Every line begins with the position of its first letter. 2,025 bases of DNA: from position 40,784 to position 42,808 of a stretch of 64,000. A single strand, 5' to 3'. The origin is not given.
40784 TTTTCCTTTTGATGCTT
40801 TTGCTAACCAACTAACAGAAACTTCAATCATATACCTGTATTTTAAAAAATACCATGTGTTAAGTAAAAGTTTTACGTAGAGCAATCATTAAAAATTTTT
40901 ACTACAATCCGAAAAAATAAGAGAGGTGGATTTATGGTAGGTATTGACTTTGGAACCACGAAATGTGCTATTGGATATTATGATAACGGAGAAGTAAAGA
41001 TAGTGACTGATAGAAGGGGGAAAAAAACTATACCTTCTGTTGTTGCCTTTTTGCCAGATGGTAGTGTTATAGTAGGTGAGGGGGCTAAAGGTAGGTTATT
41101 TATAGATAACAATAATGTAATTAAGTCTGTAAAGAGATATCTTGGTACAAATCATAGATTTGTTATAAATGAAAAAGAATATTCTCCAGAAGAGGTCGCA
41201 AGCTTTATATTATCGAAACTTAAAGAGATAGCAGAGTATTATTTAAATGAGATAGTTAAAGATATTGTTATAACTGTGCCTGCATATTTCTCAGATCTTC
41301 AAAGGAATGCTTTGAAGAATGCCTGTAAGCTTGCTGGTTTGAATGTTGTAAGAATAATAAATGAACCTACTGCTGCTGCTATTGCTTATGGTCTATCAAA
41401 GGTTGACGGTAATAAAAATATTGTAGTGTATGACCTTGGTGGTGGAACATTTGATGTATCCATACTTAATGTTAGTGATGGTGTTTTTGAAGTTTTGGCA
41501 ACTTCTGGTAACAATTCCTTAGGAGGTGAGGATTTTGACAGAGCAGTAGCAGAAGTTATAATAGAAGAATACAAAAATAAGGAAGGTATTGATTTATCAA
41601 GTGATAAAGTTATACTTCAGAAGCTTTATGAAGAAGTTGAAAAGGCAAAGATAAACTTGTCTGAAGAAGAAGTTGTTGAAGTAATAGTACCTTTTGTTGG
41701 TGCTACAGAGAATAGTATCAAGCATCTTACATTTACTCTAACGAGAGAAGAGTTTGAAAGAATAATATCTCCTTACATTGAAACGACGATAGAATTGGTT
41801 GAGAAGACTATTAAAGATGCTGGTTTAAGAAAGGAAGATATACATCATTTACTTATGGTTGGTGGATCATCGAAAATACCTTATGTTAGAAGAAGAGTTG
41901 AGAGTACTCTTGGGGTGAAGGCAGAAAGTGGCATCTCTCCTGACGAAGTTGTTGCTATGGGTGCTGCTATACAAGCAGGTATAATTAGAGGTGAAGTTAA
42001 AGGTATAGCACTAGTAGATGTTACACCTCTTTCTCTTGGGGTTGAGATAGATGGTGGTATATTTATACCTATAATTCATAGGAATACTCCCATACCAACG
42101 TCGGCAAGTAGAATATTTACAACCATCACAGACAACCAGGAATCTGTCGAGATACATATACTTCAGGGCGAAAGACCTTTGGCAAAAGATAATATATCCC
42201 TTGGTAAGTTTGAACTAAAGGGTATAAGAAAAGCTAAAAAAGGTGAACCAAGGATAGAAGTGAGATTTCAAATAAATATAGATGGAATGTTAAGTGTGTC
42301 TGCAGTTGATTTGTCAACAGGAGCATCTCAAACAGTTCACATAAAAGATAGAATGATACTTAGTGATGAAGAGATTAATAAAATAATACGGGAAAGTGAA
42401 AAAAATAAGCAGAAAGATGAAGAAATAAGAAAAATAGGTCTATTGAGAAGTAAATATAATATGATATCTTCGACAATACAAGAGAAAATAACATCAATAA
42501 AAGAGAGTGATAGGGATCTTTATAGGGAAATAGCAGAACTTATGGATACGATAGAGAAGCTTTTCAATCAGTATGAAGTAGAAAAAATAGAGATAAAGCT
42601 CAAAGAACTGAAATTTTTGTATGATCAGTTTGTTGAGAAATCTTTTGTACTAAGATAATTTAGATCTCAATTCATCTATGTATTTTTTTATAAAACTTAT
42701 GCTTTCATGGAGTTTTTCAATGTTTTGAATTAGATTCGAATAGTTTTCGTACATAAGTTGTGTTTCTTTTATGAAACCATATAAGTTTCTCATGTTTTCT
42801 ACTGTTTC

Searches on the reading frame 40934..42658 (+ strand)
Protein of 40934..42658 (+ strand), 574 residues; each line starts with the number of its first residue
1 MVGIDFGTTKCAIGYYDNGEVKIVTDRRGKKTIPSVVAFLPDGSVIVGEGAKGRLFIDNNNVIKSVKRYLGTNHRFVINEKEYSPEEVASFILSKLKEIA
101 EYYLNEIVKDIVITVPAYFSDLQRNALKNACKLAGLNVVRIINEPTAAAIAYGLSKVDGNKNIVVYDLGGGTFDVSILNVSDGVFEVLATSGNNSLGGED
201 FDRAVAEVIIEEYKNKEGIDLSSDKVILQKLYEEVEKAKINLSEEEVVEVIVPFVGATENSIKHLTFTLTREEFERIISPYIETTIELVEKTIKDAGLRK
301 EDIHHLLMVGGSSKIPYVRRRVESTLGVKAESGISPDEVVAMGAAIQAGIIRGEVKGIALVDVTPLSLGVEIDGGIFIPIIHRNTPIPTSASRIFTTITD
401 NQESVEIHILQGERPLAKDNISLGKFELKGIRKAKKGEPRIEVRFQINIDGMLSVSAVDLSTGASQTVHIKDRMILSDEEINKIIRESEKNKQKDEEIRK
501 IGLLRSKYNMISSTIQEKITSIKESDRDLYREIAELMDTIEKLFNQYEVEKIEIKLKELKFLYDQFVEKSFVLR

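Call 56: search_protein_families(library=pfam, proteins=[window:40934-42658:+], max_evalue=0.0001)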
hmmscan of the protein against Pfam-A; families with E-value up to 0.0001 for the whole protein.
window:40934-42658:+ (574 aa): 2 families
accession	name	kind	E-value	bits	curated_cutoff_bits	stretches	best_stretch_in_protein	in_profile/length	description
PF00012.26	HSP70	-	9.9e-183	609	20.6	1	2-569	2-596/599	Hsp70 protein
PF06723.19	MreB_Mbl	-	1.1e-18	67.6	27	1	2-346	4-317/327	MreB/Mbl protein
